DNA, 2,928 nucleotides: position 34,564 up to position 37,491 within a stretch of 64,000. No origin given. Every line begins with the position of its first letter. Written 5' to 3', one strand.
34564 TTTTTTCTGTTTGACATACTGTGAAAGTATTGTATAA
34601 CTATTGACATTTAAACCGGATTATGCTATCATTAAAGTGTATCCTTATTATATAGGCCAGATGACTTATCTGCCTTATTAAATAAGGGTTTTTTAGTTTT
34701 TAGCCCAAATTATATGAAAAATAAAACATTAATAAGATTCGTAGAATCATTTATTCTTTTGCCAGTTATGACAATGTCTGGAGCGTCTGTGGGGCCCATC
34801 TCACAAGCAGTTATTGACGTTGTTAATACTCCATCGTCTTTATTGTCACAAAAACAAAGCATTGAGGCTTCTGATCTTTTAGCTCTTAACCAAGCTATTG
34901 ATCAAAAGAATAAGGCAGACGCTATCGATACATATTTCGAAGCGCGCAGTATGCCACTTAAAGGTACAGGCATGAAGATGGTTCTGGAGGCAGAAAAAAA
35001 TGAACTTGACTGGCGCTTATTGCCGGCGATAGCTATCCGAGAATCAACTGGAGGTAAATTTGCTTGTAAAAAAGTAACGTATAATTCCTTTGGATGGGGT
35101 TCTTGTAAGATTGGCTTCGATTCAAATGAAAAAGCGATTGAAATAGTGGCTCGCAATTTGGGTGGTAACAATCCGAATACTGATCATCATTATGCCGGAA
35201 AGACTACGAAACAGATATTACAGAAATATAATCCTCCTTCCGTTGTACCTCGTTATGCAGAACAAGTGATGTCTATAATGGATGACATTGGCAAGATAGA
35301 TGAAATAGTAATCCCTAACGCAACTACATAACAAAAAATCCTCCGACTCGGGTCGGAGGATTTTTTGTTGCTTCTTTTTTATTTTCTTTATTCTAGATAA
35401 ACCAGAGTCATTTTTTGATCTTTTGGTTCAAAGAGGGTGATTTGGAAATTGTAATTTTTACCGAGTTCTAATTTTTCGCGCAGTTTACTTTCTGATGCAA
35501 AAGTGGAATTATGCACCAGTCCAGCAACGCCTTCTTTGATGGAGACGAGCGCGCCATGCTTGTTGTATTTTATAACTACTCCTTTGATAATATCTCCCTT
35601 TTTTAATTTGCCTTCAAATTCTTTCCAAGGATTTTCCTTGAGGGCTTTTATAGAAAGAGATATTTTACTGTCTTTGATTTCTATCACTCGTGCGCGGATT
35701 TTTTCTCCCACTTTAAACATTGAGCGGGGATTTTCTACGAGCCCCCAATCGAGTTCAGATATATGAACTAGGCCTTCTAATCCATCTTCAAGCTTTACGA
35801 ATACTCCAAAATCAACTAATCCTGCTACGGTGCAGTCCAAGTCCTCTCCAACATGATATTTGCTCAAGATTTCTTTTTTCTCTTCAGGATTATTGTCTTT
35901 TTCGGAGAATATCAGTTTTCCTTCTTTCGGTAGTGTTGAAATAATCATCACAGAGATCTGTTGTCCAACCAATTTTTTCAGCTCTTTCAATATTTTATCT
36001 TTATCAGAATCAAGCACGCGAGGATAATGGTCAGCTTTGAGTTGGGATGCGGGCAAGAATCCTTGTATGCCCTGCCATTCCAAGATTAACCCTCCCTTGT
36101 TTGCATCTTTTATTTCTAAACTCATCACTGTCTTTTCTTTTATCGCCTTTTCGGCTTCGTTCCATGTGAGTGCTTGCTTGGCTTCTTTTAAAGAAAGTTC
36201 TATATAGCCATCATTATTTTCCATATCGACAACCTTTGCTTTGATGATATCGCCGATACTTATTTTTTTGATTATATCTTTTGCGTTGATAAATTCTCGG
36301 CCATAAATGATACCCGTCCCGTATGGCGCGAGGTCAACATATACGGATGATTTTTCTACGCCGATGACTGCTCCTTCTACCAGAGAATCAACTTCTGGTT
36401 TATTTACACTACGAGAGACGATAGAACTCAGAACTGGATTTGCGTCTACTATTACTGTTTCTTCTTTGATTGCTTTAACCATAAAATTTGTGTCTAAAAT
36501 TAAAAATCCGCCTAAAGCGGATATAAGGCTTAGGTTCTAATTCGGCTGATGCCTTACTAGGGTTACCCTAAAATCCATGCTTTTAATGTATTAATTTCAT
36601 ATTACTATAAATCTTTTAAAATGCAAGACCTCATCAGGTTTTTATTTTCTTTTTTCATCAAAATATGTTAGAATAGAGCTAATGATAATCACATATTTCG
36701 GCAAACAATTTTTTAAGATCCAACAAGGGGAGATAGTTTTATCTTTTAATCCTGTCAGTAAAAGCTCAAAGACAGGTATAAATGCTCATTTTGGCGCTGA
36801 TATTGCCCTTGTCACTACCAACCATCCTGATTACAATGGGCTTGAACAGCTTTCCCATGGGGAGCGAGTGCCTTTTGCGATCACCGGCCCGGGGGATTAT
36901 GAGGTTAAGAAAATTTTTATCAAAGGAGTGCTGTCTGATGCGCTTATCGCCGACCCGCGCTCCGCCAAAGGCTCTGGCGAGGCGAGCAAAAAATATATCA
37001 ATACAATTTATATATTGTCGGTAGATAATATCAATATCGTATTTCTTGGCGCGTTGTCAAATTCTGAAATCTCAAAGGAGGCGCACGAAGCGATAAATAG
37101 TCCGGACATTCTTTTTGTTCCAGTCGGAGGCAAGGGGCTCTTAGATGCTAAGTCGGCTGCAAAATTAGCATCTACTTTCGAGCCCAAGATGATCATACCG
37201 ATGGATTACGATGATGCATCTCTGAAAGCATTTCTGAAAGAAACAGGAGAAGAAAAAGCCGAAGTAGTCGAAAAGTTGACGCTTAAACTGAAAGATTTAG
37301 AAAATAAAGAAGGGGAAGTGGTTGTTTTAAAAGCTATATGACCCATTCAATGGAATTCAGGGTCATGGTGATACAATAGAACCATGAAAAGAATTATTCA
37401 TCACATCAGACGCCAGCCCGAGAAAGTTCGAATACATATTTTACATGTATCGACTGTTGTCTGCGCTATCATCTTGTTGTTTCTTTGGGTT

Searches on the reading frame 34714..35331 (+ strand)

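Call 99: search_protein_families(library=pfam, proteins=[window:34714-35331:+], max_evalue=0.01)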
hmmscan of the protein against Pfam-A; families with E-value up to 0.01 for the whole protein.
window:34714-35331:+ (205 aa): 1 family
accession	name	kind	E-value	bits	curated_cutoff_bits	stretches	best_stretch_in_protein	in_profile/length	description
PF01832.25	Glucosaminidase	-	0.0006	20.9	30.2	1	92-192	7-121/123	Mannosyl-glycoprotein endo-beta-N-acetylglucosaminidase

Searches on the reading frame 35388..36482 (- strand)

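Call 7: search_protein_families(library=pfam, proteins=[window:35388-36482:-], max_evalue=0.001)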
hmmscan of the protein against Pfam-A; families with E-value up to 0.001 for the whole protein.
window:35388-36482:- (364 aa): 6 families
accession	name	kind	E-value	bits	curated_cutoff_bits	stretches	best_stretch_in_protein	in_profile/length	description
PF00575.29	S1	-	3.1e-37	127.2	22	4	210-279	3-74/74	S1 RNA binding domain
PF23459.1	S1_RRP5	-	2.7e-12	47.5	27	1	293-331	1-39/72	RRP5 S1 domain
PF21543.3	CvfB_2nd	-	4.6e-09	36.5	27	0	213-279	15-75/76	Virulence regulatory factor CvfB, second domain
PF21710.3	Spt6_S1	-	4.4e-05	24.1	27.5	0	224-280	29-86/91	Spt6, S1/OB domain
PF24685.1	OB_RRP5_4th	-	7.9e-05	23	31.5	0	236-271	38-73/92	RRP5 OB-fold domain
PF13509.12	S1_2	-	0.00047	20.7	21.8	0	296-338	2-44/61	S1 domain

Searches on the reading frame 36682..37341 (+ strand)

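Call 17: search_protein_families(library=pfam, proteins=[window:36682-37341:+], max_evalue=0.001)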
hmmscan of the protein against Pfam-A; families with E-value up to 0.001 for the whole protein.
window:36682-37341:+ (219 aa): 1 family
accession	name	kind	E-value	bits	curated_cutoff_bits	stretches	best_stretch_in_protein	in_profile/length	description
PF13483.12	Lactamase_B_3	-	1.6e-24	87.2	24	1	3-174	2-159/160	Beta-lactamase superfamily domain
